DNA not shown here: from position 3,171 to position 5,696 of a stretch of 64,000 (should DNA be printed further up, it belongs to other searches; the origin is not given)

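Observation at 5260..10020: Tandem partial duplication carrying two T9SS-secreted metallophosphatases, their control region and a relic of the regulator gene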

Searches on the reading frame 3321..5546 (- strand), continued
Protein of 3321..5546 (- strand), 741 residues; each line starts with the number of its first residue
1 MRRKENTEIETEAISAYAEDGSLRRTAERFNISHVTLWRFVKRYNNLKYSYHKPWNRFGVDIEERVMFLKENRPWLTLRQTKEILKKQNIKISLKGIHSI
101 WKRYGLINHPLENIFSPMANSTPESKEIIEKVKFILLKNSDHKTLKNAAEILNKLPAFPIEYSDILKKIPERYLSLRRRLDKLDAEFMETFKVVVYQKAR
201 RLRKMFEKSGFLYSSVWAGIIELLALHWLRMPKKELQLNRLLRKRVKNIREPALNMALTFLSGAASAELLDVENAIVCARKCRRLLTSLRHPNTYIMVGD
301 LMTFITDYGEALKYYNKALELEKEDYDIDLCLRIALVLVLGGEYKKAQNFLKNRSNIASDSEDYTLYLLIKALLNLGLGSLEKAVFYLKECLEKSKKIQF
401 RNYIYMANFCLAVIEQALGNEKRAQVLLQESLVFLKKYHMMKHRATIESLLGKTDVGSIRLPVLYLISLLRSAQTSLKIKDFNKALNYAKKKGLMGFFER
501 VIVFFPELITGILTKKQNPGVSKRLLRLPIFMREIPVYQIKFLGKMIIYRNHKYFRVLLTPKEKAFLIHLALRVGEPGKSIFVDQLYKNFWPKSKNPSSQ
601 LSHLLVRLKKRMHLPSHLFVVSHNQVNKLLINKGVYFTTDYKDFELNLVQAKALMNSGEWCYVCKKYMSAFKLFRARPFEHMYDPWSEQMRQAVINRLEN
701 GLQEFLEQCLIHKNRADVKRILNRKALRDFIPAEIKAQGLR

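Call 30: find_related_loci(query=A3, collection=genome_contigs, flank=10000)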
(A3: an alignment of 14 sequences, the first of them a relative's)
Query A3 (741 aa) in genome_contigs; peptide patterns used: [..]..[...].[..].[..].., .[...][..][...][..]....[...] (x = any residue, [..] = any of these).
119 stretches matched a pattern; 94 encode a relative of the query (tblastn E <= 1e-3); the best 80 are kept; 75 distinct loci.
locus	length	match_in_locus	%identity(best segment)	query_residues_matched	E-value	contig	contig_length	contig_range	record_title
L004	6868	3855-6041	43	4-733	0e+0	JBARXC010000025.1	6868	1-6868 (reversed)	MAG: bacterium isolate MFD12922_ilm_asm_bin33 k127_161978, whole genome shotgun sequence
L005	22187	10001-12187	41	7-728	0e+0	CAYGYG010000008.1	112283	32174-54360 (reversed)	MAG TPA_asm: uncultured bacterium isolate ERP119294_co1_15 genome assembly, contig: NODE_166_length_112283_cov_29.318218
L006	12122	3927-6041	43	5-714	2e-179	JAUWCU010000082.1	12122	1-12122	MAG: Candidatus Stahlbacteria bacterium isolate CSMAG_2146 CSMAG_2146_k141_1695300_length_12122_cov_14.5074, whole genom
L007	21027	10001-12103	41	12-712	4e-173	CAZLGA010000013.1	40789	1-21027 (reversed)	MAG TPA_asm: uncultured bacterium isolate binchicken_co40_5 genome assembly, contig: NODE_742_length_40789_cov_18.404453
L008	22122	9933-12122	41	8-733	4e-170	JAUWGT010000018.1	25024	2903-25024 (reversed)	MAG: Candidatus Stahlbacteria bacterium isolate CSMAG_2249 CSMAG_2249_k141_523917_length_25024_cov_15.0000, whole genome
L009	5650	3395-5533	40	8-714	9e-171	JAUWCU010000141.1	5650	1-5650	MAG: Candidatus Stahlbacteria bacterium isolate CSMAG_2146 CSMAG_2146_k141_1672155_length_5650_cov_15.7304, whole genome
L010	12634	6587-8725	39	8-714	2e-161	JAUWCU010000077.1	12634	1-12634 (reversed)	MAG: Candidatus Stahlbacteria bacterium isolate CSMAG_2146 CSMAG_2146_k141_1436833_length_12634_cov_15.2140, whole genom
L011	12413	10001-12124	39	9-724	4e-152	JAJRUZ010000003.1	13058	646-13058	MAG: candidate division WOR-3 bacterium isolate Dive96_bin10.253 k141_168908, whole genome shotgun sequence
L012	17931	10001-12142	39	7-728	9e-147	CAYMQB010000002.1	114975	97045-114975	MAG TPA_asm: uncultured bacterium isolate binchicken_co228_479 genome assembly, contig: NODE_83_length_114975_cov_43.472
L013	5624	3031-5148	38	8-724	3e-145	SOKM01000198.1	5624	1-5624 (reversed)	MAG: Candidatus Cloacimonadota bacterium isolate E44_bin80 NODE_8542_length_5624_cov_9.161788, whole genome shotgun sequ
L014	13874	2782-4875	38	23-714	2e-142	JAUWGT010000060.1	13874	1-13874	MAG: Candidatus Stahlbacteria bacterium isolate CSMAG_2249 CSMAG_2249_k141_748509_length_13874_cov_10.8796, whole genome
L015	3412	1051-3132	39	8-708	5e-147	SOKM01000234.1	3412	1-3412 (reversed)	MAG: Candidatus Cloacimonadota bacterium isolate E44_bin80 NODE_20942_length_3412_cov_6.135538, whole genome shotgun seq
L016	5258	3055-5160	38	21-732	3e-138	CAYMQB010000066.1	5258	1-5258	MAG TPA_asm: uncultured bacterium isolate binchicken_co228_479 genome assembly, contig: NODE_26372_length_5258_cov_39.98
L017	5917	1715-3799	36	6-708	1e-133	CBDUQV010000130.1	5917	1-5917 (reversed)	MAG TPA_asm: uncultured bacterium isolate SRR22302361_binner13_Refined_118 genome assembly, contig: ERZ25748748.11155, w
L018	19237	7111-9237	36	4-714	5e-132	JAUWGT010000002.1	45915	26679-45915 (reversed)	MAG: Candidatus Stahlbacteria bacterium isolate CSMAG_2249 CSMAG_2249_k141_2592211_length_45915_cov_12.0000, whole genom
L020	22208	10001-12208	62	4-737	0e+0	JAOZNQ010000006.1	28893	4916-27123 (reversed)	MAG: bacterium isolate GMC4.concoct.256_sub GMC4_1124_length_28893_cov_8.220820, whole genome shotgun sequence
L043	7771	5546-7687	35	13-724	4e-118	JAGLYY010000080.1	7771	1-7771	MAG: Spirochaetales bacterium isolate RS_13_41 ZL320.bin.41.fa_80, whole genome shotgun sequence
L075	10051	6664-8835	38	4-724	3e-159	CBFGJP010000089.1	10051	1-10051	MAG: candidate division WOR-3 bacterium isolate QZM1.Bin.155.optimized.1 genome assembly, contig: NODE_89_length_10051_c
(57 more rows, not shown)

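Call 34: search_protein_families(library=pfam, alignment_id=A4, max_evalue=0.001)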
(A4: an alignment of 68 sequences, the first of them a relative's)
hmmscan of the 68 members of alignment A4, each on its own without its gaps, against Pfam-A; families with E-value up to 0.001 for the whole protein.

A. member 1, L020:6900-9764:- (954 aa): 3 families
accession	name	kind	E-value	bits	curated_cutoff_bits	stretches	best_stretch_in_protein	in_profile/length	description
PF00082.27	Peptidase_S8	-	1.8e-49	169.1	21.8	1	162-444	1-288/288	Subtilase family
PF18962.6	Por_Secre_tail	-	2.4e-05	25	27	1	873-951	4-74/75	Secretion system C-terminal sorting domain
PF22184.2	CBM_56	-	0.00069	20.2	27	0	780-824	20-63/75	Carbohydrate binding module family 56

B. families by the number of members that match (of 68 scanned): 53 families (the first 25 are shown)
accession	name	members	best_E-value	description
PF18962.6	Por_Secre_tail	35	3.3e-13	Secretion system C-terminal sorting domain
PF13860.13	FlgD_ig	29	9.2e-12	FlgD Ig-like domain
PF02012.26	BNR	9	1.5e-09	BNR/Asp-box repeat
PF13517.12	FG-GAP_3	7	2.2e-53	FG-GAP-like repeat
PF13088.12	BNR_2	7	1e-18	BNR repeat-like domain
PF00082.27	Peptidase_S8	6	3.4e-51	Subtilase family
PF01839.29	FG-GAP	6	6e-22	FG-GAP repeat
PF01364.23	Peptidase_C25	5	2.9e-57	Peptidase family C25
PF06739.17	SBBP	5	1.2e-26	Beta-propeller repeat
PF08126.16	Propeptide_C25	5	2.1e-21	Propeptide_C25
PF15902.12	Sortilin-Vps10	5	7.9e-08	Sortilin, neurotensin receptor 3,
PF13585.12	CHU_C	5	4.7e-05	CHU_C Type IX secretion signal domain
PF24681.1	Kelch_KLHDC2_KLHL20_DRC7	4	4.9e-65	KLHDC2/KLHL20/DRC7 Kelch-repeats domain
PF13540.12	RCC1_2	4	6.3e-59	Regulator of chromosome condensation (RCC1) repeat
PF14870.12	PSII_BNR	4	2.1e-46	Photosynthesis system II assembly factor YCF48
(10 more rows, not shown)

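Call 38: search_protein_families(library=pfam, proteins=[L020:4155-6818:-, L020:598-3495:+, L020:3532-3975:-, L007:6962-9814:-, L075:3615-6569:-], max_evalue=0.01)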
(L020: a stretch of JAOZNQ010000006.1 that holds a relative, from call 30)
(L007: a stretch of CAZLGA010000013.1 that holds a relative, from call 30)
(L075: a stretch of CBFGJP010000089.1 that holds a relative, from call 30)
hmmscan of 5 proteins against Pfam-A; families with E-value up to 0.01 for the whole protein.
L020:4155-6818:- (887 aa): 4 families
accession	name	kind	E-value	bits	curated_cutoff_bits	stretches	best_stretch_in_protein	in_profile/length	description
PF00246.29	Peptidase_M14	-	1.7e-66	225.2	21.6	1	106-372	3-263/286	Zinc carboxypeptidase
PF13860.13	FlgD_ig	-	0.00087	19.7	27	1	821-868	24-71/79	FlgD Ig-like domain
PF22184.2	CBM_56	-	0.0011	19.6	27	1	703-755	12-63/75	Carbohydrate binding module family 56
PF18962.6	Por_Secre_tail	-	0.0026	18.4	27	1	804-871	4-63/75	Secretion system C-terminal sorting domain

L020:598-3495:+ (965 aa): 5 families
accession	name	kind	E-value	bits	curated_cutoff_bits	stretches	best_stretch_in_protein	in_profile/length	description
PF01364.23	Peptidase_C25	-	7.3e-47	160.8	23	1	246-605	1-346/374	Peptidase family C25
PF08126.16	Propeptide_C25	-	2.9e-26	92.3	22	1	30-226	4-199/205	Propeptide_C25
PF18962.6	Por_Secre_tail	-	1.8e-11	44.6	27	1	888-963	3-75/75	Secretion system C-terminal sorting domain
PF03785.20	Peptidase_C25_C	-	2.1e-09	37.5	25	1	640-716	1-78/79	Peptidase family C25, C terminal ig-like domain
PF13860.13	FlgD_ig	-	0.0011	19.3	27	1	906-949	24-72/79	FlgD Ig-like domain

L020:3532-3975:- (147 aa): 1 family
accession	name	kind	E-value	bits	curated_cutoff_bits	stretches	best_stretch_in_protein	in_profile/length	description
PF22478.1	DUF6982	-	3.4e-27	95.6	24.5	1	9-141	2-132/134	Family of unknown function (DUF6982)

L007:6962-9814:- (950 aa): 3 families
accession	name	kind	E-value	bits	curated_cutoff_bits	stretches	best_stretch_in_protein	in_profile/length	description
PF00082.27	Peptidase_S8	-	7.5e-50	170.3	21.8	1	159-438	1-288/288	Subtilase family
PF18962.6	Por_Secre_tail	-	0.0039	17.9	27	0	869-947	4-74/75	Secretion system C-terminal sorting domain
PF13860.13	FlgD_ig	-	0.0047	17.3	27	0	884-937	22-75/79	FlgD Ig-like domain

L075:3615-6569:- (984 aa): 3 families
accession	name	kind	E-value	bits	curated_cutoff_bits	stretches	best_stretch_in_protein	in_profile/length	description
PF00082.27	Peptidase_S8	-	3e-46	158.5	21.8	1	182-458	1-288/288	Subtilase family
PF13860.13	FlgD_ig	-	1.5e-07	31.8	27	1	901-967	8-77/79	FlgD Ig-like domain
PF18962.6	Por_Secre_tail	-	0.00062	20.5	27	1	897-973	4-72/75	Secretion system C-terminal sorting domain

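Call 40: search_solved_structures(query=window:3321-5546:-, max_evalue=1)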
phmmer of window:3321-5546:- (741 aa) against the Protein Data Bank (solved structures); distinct sequences matched with E-value up to 1: 17.
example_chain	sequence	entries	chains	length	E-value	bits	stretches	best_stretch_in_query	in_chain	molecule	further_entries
6vfi_B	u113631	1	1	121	0.0026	19.5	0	303-337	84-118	O43_dn18B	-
9gzg_A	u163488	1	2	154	0.0066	18.1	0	299-324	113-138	Engineered CTPR protein with glutamic acids for conductivity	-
8bu0_A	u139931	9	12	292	0.013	17.2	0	304-324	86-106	Consensus tetratricopeptide repeat protein | Crystal structure of an 8-repeat consensus TPR superhelix with Zinc. | Monomer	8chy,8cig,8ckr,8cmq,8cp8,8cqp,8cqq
2fo7_A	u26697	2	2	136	0.016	16.9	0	299-324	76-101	SYNTHETIC CONSENSUS TPR PROTEIN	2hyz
8ch0_A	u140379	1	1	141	0.017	16.7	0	299-324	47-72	Consensus tetratricopeptide repeat protein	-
6vfh_A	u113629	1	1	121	0.027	16.1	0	293-325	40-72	T33_dn10A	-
6v8e_A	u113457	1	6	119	0.063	14.9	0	293-325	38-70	Designed protein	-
1na0_A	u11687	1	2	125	0.063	14.9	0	301-325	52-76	designed protein CTPR3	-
7obi_A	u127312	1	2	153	0.064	14.9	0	301-349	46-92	CTPR-rv4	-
6vbu_4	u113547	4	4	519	0.069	14.8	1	288-366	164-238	Bardet-Biedl syndrome 4 protein homolog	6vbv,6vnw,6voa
2avp_A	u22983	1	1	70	0.082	14.5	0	304-324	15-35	synthetic consensus TPR protein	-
1na3_A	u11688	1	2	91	0.14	13.8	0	302-325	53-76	designed protein CTPR2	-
6xt9_D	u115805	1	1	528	0.14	13.7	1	288-364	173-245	Bardet-Biedl syndrome 4 protein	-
7jil_X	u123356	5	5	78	0.2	13.2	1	44-89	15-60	50S ribosomal protein L28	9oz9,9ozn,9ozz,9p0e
5m72_A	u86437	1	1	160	0.29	12.7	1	307-399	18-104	Signal recognition particle subunit SRP72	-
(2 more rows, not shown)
